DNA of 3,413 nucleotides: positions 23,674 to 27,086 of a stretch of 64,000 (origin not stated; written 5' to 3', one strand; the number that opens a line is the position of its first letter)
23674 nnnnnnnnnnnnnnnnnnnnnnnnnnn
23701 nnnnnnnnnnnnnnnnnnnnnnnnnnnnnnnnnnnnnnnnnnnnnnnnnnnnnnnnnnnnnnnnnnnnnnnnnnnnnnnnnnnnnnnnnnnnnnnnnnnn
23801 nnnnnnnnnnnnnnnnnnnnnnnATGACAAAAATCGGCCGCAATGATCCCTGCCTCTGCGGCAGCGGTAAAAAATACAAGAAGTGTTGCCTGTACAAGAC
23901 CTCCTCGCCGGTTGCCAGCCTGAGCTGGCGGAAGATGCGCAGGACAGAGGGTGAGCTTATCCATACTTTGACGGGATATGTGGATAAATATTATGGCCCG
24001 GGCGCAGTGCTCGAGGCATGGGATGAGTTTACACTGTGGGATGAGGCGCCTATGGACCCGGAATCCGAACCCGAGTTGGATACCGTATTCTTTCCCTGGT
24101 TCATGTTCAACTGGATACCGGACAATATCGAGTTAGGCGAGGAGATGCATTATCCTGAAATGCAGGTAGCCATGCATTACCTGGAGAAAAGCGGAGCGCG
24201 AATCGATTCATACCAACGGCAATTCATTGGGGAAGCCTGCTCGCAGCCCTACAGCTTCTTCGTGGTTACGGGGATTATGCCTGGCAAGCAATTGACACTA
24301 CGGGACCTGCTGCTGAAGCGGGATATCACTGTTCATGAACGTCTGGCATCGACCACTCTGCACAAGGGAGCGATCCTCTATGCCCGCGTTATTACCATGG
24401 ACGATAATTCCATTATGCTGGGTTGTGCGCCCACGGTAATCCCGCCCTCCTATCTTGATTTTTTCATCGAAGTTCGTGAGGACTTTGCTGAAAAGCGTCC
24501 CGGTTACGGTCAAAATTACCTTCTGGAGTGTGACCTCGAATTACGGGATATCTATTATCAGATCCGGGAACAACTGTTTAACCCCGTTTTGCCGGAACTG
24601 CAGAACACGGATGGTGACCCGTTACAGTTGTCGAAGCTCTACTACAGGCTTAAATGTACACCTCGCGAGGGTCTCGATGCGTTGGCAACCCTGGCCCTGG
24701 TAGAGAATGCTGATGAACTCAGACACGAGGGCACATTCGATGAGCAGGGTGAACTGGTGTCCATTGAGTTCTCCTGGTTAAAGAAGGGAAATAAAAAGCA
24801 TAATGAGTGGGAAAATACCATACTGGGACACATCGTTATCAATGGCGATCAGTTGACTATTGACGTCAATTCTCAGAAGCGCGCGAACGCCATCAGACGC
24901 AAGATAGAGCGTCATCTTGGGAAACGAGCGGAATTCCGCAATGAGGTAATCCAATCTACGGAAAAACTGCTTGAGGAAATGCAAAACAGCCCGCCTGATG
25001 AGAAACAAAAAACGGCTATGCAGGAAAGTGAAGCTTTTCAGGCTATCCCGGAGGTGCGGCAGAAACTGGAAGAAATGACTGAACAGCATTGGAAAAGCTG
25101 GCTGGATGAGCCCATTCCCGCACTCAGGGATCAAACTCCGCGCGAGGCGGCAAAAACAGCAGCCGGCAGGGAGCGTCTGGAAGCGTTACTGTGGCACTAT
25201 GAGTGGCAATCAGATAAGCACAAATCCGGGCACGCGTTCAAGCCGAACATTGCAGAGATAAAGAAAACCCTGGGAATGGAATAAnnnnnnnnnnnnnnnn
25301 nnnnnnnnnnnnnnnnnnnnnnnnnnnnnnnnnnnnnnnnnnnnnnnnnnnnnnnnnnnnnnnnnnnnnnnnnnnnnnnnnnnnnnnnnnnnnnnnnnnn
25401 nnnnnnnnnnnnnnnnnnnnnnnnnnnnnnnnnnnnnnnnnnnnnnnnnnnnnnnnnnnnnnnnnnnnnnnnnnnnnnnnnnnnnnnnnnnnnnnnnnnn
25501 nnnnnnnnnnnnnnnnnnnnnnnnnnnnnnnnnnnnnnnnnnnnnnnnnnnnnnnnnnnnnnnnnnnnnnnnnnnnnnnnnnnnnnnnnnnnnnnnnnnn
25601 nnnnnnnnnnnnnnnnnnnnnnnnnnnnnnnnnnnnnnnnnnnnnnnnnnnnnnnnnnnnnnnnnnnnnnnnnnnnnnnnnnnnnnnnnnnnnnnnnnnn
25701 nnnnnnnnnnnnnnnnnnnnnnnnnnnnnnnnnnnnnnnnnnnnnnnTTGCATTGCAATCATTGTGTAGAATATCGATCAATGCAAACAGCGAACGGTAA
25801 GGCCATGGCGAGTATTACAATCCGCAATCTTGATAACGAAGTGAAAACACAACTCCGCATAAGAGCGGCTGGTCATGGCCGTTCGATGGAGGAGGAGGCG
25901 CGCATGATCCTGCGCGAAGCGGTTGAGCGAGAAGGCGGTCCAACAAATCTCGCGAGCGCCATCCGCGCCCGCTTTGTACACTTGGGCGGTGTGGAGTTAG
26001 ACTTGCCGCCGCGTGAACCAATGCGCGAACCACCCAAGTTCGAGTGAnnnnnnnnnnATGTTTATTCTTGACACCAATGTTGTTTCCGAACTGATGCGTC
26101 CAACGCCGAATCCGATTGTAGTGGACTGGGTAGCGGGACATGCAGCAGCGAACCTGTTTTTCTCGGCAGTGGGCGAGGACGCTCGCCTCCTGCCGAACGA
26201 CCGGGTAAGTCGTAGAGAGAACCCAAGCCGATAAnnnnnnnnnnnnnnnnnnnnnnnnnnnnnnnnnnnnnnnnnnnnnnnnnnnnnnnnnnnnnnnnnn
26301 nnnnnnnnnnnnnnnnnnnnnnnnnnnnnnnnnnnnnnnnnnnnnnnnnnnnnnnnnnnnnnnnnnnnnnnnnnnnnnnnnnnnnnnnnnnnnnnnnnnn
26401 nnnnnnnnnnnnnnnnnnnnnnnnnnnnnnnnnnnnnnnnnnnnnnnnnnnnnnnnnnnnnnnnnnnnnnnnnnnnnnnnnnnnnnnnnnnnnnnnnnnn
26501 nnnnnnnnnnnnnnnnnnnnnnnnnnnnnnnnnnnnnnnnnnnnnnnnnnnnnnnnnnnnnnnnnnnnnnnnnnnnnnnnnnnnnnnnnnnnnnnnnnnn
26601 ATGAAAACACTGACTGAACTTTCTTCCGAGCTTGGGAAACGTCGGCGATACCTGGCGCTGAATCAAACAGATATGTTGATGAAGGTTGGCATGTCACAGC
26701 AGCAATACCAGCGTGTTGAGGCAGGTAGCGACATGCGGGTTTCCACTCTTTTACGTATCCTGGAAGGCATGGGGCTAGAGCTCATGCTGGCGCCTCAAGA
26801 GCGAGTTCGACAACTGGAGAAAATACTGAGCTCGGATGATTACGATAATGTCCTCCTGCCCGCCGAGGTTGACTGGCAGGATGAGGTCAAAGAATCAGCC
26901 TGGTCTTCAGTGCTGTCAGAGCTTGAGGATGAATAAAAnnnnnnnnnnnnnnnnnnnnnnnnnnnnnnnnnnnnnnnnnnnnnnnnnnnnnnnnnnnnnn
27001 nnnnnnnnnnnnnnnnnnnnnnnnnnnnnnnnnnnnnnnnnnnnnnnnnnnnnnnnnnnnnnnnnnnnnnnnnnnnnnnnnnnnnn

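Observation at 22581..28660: A roughly 6-kb toxin-antitoxin island inserted next to a VOC gene, bounded by a diverged duplicate of that gene's 5' end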

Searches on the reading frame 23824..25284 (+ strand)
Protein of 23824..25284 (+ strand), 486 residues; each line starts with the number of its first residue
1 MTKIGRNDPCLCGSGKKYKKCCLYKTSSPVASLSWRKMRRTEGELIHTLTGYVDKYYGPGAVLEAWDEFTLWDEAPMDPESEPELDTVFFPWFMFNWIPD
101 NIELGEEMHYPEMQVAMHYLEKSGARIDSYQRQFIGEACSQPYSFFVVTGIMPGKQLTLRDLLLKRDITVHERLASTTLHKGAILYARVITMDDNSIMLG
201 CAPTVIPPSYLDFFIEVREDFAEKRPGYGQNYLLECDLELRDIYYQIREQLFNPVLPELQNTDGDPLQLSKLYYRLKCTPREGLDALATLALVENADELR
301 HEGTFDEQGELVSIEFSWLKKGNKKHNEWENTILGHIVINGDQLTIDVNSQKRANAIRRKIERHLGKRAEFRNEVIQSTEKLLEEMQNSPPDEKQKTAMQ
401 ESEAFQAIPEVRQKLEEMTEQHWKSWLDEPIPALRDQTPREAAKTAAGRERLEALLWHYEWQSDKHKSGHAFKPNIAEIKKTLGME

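Call 6: search_protein_families(library=pfam, proteins=[window:23824-25284:+], max_evalue=0.01)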
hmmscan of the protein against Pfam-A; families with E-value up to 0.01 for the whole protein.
window:23824-25284:+ (486 aa): 3 families
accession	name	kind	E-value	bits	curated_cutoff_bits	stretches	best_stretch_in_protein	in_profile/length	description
PF02810.21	SEC-C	-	3.6e-09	36.7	20.4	1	6-22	1-17/19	SEC-C motif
PF09722.15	Xre_MbcA_ParS_C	-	2.9e-06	27.6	24.5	1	422-460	11-49/51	Antitoxin Xre/MbcA/ParS C-terminal toxin-binding domain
PF21927.1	McpB_HAMP_2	-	0.0096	16.4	27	0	413-434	9-30/49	Methyl-accepting chemotaxis protein McpB, second HAMP domain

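Call 37: find_homologous_proteins(query=window:23824-25284:+, max_evalue=0.00001)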
Query window:23824-25284:+ (486 aa): 1222 proteins with E <= 0.00001 among 8000 candidates; the best 120 are listed.
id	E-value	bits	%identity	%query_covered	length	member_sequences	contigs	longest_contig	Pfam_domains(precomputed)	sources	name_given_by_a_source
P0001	0.0e+0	1138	100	100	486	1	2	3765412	PF02810.22,PF09722.16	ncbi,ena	-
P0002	2.8e-254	862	76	100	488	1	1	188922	PF02810.22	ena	-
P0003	2.2e-236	803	72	100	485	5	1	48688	PF02810.22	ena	-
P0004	4.8e-233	792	71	100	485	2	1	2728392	PF02810.22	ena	-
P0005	2.5e-223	760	66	100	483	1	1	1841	PF02810.22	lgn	-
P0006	1.8e-221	754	66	100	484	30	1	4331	PF02810.22,PF25948.1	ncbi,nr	ncbi:MAG: SEC-C domain-containing protein [Proteobacteria bacterium]|nr:SEC-C domain-containing prot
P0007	8.3e-217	739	64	100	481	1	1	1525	PF02810.22,PF09722.16,PF25948.1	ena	-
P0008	3.5e-216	737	65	100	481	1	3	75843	PF02810.22,PF25948.1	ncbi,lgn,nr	ncbi:hypothetical protein DJ030_00630 [bacterium endosymbiont of Escarpia laminata]|nr:MAG: hypothet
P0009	1.1e-213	728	63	100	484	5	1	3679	PF02810.22,PF25948.1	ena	-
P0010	4.0e-213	726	64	100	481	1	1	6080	PF02810.22,PF25948.1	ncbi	ncbi:MAG: YecA family protein [Thiogranum sp.]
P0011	2.2e-212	724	64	100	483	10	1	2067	PF02810.22,PF25948.1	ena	-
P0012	1.7e-210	718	64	100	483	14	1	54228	PF02810.22,PF25948.1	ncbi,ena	-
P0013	2.2e-210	717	66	95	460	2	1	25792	PF25948.1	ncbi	-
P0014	7.7e-209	712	62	100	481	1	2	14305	PF02810.22,PF25948.1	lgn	-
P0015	1.3e-208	712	63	100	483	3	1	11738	PF02810.22,PF25948.1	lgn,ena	-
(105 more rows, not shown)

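Call 38: find_encoding_contigs(protein=P0002, flank=6000, max_places=3)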
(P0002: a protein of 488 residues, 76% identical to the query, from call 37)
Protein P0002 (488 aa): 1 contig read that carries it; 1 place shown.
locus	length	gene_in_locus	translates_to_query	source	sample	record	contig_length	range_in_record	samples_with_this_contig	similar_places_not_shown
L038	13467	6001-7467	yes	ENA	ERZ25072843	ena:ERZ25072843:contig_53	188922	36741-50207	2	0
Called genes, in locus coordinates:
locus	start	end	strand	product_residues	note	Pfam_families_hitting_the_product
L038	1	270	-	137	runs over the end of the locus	PF08808:RES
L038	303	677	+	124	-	-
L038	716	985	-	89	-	-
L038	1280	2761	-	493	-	PF05598:DUF772 (weak), PF01609:DDE_Tnp_1 (faint)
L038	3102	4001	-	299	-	PF14236:DruA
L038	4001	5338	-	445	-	-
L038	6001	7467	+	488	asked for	PF02810:SEC-C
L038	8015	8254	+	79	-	PF22513:FitA-like_RHH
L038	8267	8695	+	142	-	PF01850:PIN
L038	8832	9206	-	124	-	-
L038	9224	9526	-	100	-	PF09907:HigB_toxin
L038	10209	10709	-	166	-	PF01668:SmpB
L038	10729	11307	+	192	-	PF10604:Polyketide_cyc2, PF03364:Polyketide_cyc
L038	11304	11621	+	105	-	PF03658:Ub-RnfH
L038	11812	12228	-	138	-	PF04355:BamE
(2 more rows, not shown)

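Call 39: find_encoding_contigs(protein=P0004, flank=6000, max_places=3)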
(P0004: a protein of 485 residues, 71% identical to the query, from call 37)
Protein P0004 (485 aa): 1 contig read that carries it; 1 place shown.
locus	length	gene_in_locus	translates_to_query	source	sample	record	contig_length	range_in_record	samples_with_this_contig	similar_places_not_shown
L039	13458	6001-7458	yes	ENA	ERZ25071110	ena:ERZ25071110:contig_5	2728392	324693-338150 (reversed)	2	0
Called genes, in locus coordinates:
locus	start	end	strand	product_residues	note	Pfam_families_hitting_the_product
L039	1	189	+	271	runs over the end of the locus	-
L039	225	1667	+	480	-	PF00330:Aconitase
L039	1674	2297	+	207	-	PF00694:Aconitase_C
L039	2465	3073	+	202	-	PF13338:AbiEi_4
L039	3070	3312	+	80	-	PF08843:AbiEii (weak)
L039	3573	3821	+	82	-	PF10387:DUF2442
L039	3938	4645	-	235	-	-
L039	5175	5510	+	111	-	-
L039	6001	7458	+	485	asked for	PF02810:SEC-C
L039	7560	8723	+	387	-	PF14088:DUF4268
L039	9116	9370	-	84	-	PF02604:PhdYeFM_antitox, PF12910:PHD_like (weak)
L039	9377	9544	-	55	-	-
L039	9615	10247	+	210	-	-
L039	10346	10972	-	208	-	PF07798:CCDC90-like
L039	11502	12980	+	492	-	PF02661:Fic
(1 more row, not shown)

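Call 40: find_encoding_contigs(protein=P0003, flank=6000, max_places=3)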
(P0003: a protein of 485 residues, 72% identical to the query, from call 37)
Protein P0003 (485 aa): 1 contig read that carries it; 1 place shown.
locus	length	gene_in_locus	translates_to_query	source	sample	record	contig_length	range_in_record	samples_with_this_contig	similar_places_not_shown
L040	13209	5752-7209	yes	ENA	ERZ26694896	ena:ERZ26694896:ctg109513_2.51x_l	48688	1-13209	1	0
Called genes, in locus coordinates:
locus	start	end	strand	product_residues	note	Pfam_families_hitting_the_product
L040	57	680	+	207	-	PF00694:Aconitase_C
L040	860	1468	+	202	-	PF13338:AbiEi_4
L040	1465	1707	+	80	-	PF08843:AbiEii (weak)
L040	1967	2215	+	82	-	PF10387:DUF2442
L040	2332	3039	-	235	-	-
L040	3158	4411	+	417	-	PF00872:Transposase_mut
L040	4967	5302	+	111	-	-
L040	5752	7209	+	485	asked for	PF02810:SEC-C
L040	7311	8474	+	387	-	PF14088:DUF4268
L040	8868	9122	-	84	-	PF02604:PhdYeFM_antitox, PF12910:PHD_like (weak)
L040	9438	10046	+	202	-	PF13338:AbiEi_4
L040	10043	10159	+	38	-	-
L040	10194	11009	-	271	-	PF08843:AbiEii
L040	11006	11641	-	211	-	PF13338:AbiEi_4 (faint)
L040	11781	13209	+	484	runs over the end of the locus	PF02661:Fic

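Call 63: search_protein_families(library=ncbifam, proteins=[window:23824-25284:+], max_evalue=0.01)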
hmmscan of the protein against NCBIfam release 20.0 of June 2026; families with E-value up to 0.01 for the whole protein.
window:23824-25284:+ (486 aa): 8 families
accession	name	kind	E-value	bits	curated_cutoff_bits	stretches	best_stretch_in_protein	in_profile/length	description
NF002592.0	PRK02250.1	equivalog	9.2e-08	32.4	158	1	2-22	146-166/167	hypothetical protein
NF004088.0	PRK05590.1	equivalog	1e-07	32.5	140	1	2-22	143-163/166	hypothetical protein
NF002449.0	PRK01617.1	equivalog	4.7e-07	30.3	141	1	3-22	133-152/154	hypothetical protein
NF007704.0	PRK10396.1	equivalog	4.8e-07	30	149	1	2-23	199-220/221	hypothetical protein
TIGR04102.1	SWIM_PBPRA1643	hypoth_equivalog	9e-07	29.3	68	1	5-22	90-107/108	PBPRA1643 family SWIM/SEC-C metal-binding motif protein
NF001213.0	PRK00183.1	equivalog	1.5e-05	25.1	158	1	3-23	133-153/157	hypothetical protein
NF049845.1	Xre_ParS_antitoxin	subfamily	8.9e-05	22.6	90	1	392-457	37-104/112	type II RES/Xre toxin-antitoxin system antitoxin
NF008970.0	PRK12318.1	equivalog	0.00034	20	267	1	4-26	1-22/291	methionyl aminopeptidase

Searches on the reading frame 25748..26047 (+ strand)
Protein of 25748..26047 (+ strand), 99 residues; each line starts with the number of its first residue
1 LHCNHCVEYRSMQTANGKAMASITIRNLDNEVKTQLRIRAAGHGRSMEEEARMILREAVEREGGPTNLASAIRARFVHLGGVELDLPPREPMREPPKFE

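Call 6: search_protein_families(library=pfam, proteins=[window:25748-26047:+], max_evalue=0.01)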
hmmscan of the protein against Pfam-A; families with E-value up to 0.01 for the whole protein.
window:25748-26047:+ (99 aa): 2 families
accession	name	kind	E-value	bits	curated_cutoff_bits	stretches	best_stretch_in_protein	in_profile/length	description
PF22513.2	FitA-like_RHH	-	2.3e-20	72.7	27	1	21-59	1-39/39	Antitoxin FitA-like, ribbon-helix-helix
PF03869.20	Arc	-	0.00031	21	20.4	1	30-63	13-46/50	Arc-like DNA binding domain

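Call 63: search_protein_families(library=ncbifam, proteins=[window:25781-26047:+], max_evalue=0.01)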
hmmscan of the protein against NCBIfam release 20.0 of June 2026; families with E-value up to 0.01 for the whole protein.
window:25781-26047:+ (88 aa): 0 families

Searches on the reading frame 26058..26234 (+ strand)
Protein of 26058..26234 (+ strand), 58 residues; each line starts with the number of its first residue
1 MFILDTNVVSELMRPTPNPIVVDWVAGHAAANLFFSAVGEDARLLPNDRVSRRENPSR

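Call 63: search_protein_families(library=ncbifam, proteins=[window:26058-26234:+], max_evalue=0.01)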
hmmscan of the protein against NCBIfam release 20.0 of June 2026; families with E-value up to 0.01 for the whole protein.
window:26058-26234:+ (58 aa): 0 families

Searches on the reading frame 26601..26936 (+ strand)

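Call 6: search_protein_families(library=pfam, proteins=[window:26601-26936:+], max_evalue=0.01)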
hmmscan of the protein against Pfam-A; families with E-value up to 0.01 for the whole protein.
window:26601-26936:+ (111 aa): 2 families
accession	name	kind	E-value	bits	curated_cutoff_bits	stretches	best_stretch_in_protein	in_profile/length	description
PF01381.28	HTH_3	-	0.00011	22.6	23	1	27-60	17-51/55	Helix-turn-helix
PF13560.12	HTH_31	-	0.00095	19.9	27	1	6-59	1-56/64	Helix-turn-helix domain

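Call 63: search_protein_families(library=ncbifam, proteins=[window:26601-26936:+], max_evalue=0.01)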
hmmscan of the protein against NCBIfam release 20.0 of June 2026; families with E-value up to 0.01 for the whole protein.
window:26601-26936:+ (111 aa): 2 families
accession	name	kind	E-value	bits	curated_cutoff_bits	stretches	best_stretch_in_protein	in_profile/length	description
TIGR03070.1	couple_hipB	subfamily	1.1e-05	25.2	71.65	1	6-61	2-58/58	type II toxin-antitoxin system Y4mF family antitoxin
NF041951.1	phage_RstR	subfamily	0.0068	16.7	80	1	7-44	3-40/108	RstR family transcriptional repressor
